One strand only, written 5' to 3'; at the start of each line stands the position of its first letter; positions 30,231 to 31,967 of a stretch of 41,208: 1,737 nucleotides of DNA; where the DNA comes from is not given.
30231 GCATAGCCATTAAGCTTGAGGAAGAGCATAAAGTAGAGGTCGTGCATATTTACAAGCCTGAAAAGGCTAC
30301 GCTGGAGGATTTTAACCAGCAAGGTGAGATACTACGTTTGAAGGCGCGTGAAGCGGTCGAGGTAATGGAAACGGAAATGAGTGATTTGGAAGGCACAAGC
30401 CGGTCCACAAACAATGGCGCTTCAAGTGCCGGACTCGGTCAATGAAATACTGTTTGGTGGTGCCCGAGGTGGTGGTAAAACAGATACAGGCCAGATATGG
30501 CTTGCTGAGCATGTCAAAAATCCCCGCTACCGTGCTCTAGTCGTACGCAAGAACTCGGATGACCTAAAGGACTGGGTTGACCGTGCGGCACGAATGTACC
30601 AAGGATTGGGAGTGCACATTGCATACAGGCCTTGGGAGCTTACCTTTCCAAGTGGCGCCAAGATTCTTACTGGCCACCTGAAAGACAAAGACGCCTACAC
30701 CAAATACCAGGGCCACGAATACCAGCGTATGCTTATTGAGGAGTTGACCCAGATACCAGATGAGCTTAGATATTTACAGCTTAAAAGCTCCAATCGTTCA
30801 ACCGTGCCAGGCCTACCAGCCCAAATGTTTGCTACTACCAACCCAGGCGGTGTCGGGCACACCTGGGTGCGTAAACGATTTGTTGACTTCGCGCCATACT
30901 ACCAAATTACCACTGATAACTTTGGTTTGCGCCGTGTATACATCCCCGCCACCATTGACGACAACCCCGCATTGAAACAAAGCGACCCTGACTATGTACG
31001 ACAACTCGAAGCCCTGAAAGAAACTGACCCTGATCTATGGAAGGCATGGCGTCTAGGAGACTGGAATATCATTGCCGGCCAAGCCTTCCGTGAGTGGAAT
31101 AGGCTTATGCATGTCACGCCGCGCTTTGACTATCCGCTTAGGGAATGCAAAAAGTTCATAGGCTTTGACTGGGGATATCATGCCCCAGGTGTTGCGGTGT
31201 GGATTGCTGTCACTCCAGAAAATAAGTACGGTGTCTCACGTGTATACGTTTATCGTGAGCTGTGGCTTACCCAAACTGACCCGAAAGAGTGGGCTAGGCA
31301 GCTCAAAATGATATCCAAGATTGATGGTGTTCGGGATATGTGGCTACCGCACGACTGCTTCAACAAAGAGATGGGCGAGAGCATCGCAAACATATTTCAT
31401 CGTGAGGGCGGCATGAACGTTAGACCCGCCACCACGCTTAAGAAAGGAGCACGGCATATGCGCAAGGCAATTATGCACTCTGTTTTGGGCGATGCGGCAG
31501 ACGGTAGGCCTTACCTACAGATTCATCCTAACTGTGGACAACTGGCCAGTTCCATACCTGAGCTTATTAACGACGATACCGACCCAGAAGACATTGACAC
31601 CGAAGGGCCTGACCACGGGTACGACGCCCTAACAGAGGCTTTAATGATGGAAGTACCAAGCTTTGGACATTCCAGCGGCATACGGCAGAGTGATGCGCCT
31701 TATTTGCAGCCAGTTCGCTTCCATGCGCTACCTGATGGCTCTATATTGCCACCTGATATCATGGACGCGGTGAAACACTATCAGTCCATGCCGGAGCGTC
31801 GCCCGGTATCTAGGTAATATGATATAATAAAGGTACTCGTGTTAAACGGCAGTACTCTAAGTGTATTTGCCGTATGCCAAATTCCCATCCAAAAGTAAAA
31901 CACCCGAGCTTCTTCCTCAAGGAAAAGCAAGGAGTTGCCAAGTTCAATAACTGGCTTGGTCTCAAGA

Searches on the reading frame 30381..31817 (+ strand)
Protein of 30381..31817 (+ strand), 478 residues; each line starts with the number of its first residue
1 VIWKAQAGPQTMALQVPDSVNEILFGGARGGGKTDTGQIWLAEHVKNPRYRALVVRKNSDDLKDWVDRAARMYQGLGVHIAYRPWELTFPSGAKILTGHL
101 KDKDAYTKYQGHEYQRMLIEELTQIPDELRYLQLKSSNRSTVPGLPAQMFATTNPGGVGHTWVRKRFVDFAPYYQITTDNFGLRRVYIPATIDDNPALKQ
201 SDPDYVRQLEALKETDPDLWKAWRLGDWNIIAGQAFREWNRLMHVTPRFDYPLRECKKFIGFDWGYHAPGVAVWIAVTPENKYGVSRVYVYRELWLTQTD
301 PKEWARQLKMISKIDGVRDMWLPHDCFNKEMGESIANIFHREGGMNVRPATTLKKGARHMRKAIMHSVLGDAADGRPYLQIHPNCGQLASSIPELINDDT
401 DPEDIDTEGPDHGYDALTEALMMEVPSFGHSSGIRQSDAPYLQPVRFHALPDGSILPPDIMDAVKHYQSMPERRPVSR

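Call 11: search_protein_families(library=pfam, proteins=[window:30381-31817:+], max_evalue=0.01)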
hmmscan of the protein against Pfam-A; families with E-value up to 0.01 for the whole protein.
window:30381-31817:+ (478 aa): 2 families
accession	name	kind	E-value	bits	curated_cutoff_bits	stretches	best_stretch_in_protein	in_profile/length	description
PF04466.19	Terminase_3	-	1.7e-12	47.8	23.2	1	23-226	6-200/201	Phage terminase large subunit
PF03237.21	Terminase_6N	-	4.2e-10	40.1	22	1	24-237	1-209/215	Terminase large subunit, T4likevirus-type, N-terminal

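Call 12: search_protein_families(library=phrogs, proteins=[window:30381-31817:+], max_evalue=0.01)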
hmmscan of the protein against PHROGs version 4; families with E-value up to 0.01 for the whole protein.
window:30381-31817:+ (478 aa): 6 families
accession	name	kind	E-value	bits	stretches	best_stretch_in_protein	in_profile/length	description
phrog_979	-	head and packaging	1.9e-39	136.9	1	4-345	152-531/642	terminase large subunit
phrog_2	-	head and packaging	4.3e-35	122.7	1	20-437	277-605/807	terminase large subunit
phrog_9526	-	head and packaging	9.1e-09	36.1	1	2-140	7-151/280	terminase large subunit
phrog_3717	-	head and packaging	6.4e-07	30.1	1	27-266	30-260/277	terminase large subunit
phrog_10250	-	head and packaging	0.0016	19.2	1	213-421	3-212/228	terminase large subunit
phrog_22023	-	unknown function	0.0047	18.2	0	141-290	17-148/153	-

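Call 75: search_dna_similar(query=window:30381-31817:+, collection=phages, mode=protein, max_rows=12)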
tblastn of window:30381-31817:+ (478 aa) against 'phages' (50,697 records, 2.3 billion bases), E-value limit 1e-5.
Records with a match: 680; places in all: 681; records where one place covers at least 80% of the query: 325.
Best place of each record, by identity: <60% 680.
By first word of the organism name: Pseudomonas 161; Arthrobacter 72; Escherichia 58; Salmonella 50; Xanthomonas 40; Stenotrophomonas 37; Achromobacter 29; Vibrio 26; Acinetobacter 24; Listeria 16; and 48 more.
By host as written in the record: - 60; Pseudomonas aeruginosa 58; Arthrobacter sp. ATCC 21022 54; Pseudomonas aeruginosa PAO1 32; Escherichia coli 23; Stenotrophomonas maltophilia 18; Salmonella enterica subsp. enterica serovar Enteritidis PT1 14; Achromobacter sp. 12; and 195 more.
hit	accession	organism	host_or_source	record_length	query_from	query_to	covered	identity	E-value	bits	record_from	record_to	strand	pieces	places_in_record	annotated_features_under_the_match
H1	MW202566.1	Caudoviricetes sp.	Manatee Spring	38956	45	474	90%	47.3%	2e-124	405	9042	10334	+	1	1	large subunit terminase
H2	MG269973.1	TM7 phage DolZOral124_53_65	candidate division TM7 ...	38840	3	422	88%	37.7%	4e-76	265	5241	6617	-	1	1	terminase large subunit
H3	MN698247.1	Pelagibacter phage HTVC115P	Candidatus Pelagibacter sp. HTCC7211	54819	1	422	88%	33.3%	2e-47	181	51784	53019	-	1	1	terminase large subunit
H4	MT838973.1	Bacteriophage sp.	human fecal samples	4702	1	422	88%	33.1%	2e-45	175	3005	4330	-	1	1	record has no annotation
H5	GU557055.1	Puniceispirillum phage HMO-2011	Candidatus Puniceispirillum marinum ...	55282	1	441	92%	31.6%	4e-43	169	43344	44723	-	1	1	phage terminase large subunit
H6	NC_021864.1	Puniceispirillum phage HMO-2011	Candidatus Puniceispirillum marinum ...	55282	1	441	92%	31.6%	4e-43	169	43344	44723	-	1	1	terminase large subunit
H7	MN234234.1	Arthrobacter phage Lymara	Arthrobacter sp. ATCC 21022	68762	3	423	88%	33.0%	6e-37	150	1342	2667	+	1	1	3: terminase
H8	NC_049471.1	Arthrobacter phage Lymara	Arthrobacter sp. ATCC 21022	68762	3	423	88%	33.0%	6e-37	150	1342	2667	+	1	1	3: terminase large subunit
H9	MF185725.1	Arthrobacter phage Tophat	Arthrobacter sp. ATCC 21022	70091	3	423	88%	33.0%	1e-36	150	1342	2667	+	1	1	3: terminase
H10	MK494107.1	Arthrobacter phage Chipper1996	Arthrobacter sp. ATCC 21022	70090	3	423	88%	33.0%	1e-36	150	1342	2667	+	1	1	30: terminase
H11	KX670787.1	Arthrobacter phage Chocolat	Arthrobacter sp. ATCC 21022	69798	3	423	88%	33.0%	1e-36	149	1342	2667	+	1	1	terminase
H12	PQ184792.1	Arthrobacter phage JaNo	Arthrobacter sp. ATCC 21022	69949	3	423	88%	33.0%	1e-36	149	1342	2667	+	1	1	3: terminase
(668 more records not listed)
